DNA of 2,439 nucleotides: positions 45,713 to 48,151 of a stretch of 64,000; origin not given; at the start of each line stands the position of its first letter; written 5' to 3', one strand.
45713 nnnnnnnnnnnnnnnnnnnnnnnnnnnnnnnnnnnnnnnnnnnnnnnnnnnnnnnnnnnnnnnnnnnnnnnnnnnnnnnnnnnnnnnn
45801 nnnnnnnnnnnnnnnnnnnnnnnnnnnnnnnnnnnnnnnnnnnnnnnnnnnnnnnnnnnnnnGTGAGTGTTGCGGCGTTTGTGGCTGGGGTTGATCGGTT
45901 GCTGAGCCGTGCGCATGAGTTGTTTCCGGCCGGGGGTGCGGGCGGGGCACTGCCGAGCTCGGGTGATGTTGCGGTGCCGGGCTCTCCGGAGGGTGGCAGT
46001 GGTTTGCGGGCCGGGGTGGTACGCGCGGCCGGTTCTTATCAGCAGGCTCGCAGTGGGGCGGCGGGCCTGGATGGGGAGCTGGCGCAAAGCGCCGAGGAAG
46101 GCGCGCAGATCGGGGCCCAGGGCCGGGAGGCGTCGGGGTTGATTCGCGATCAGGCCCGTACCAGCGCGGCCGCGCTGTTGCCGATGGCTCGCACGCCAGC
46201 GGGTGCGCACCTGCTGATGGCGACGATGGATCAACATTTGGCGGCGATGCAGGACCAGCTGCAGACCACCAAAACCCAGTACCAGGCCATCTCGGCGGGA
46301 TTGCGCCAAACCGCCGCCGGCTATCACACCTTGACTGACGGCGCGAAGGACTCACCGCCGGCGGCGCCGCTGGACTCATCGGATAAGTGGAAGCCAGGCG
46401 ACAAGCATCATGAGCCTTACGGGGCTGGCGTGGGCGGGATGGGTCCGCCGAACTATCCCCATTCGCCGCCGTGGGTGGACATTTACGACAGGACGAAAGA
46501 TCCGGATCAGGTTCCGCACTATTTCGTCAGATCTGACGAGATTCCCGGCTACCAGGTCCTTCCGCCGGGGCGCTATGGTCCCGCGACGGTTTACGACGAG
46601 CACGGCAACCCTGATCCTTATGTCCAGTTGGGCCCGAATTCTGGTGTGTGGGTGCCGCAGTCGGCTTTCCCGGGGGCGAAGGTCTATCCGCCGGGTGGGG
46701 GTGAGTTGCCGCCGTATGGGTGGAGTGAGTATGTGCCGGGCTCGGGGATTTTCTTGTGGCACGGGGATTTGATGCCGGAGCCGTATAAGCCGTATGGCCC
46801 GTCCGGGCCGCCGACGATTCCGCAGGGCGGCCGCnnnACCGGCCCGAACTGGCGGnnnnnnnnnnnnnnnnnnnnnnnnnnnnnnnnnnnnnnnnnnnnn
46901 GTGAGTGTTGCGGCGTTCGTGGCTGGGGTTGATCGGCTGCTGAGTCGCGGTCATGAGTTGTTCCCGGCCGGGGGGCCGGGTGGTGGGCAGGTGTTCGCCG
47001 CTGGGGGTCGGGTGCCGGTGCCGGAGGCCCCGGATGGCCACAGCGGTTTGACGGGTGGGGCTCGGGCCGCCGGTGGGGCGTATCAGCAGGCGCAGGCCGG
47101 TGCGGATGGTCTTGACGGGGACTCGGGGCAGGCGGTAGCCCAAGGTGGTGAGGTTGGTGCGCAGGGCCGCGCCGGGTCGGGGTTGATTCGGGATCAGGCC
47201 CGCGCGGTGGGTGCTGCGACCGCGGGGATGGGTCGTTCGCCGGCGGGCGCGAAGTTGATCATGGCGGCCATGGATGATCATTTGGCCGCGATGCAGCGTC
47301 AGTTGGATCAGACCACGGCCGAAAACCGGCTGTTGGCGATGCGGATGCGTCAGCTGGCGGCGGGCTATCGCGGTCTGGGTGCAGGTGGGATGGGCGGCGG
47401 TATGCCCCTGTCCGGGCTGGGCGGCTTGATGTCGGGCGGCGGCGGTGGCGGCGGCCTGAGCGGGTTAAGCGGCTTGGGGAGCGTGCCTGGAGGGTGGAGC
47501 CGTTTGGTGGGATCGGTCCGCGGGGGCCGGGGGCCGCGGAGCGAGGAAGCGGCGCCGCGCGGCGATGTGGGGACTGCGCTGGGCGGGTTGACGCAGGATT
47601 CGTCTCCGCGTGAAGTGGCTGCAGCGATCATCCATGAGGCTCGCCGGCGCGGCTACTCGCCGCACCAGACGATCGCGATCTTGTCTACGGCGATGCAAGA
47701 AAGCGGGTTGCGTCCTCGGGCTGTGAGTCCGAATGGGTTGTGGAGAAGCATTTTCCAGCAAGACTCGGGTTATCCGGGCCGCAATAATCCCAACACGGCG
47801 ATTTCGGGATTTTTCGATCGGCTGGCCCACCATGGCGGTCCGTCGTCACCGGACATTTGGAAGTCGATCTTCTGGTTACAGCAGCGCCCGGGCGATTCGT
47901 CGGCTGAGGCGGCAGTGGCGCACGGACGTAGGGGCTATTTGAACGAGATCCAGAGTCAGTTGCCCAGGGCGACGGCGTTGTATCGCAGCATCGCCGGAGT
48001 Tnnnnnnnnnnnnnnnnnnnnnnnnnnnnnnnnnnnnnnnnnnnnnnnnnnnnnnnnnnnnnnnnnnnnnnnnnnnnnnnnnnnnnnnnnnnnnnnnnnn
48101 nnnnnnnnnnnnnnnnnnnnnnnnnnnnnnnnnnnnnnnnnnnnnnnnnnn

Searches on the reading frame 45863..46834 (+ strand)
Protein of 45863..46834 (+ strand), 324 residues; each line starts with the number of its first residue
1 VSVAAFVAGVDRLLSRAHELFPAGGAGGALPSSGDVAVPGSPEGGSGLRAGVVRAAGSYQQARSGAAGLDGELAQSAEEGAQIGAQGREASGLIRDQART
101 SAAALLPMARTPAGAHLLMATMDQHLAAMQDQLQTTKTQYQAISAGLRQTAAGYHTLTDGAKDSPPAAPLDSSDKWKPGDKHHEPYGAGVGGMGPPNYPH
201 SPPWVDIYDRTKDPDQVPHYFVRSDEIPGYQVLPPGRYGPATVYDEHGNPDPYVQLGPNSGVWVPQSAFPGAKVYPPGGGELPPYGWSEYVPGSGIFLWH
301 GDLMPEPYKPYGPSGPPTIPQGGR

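Call 24: search_protein_families(library=pfam, proteins=[window:45863-46834:+], max_evalue=0.0001)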
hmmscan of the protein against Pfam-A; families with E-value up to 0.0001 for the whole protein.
window:45863-46834:+ (324 aa): 0 families

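Call 60: search_protein_families(library=pfam, proteins=[window:45863-46834:+], max_evalue=1)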
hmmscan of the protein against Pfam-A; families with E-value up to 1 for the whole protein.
window:45863-46834:+ (324 aa): 1 family
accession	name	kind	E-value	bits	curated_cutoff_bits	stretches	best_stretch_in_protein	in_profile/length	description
PF19939.4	DUF6401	-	0.0068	17.3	29.2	1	118-170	3-54/82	Family of unknown function (DUF6401)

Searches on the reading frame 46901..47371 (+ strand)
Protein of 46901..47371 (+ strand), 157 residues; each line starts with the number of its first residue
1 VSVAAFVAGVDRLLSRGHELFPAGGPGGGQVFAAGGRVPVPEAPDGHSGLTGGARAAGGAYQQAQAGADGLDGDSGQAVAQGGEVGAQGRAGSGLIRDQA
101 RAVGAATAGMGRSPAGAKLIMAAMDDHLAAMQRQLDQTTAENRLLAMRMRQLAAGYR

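Call 60: search_protein_families(library=pfam, proteins=[window:46901-47371:+], max_evalue=1)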
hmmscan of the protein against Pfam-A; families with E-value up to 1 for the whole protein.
window:46901-47371:+ (157 aa): 1 family
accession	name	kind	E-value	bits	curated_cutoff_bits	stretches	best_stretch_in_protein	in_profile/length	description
PF04102.17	SlyX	-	0.22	12.6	30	1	123-154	21-52/67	SlyX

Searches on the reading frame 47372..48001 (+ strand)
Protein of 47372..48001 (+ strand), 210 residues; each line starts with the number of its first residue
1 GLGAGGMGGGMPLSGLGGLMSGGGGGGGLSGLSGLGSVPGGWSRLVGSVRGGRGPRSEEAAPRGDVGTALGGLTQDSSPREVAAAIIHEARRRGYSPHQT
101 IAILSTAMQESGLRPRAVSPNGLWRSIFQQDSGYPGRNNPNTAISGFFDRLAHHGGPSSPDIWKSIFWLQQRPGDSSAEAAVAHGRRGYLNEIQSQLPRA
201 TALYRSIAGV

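Call 60: search_protein_families(library=pfam, proteins=[window:47372-48001:+], max_evalue=1)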
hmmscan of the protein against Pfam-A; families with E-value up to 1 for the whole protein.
window:47372-48001:+ (210 aa): 2 families
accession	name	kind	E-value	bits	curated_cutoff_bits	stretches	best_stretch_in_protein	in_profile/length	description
PF18013.6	Phage_lysozyme2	-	0.011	16.3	28.2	1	82-120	2-40/140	Phage tail lysozyme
PF19979.4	DUF6415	-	0.12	13.5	27.5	1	66-97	38-70/95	Family of unknown function (DUF6415)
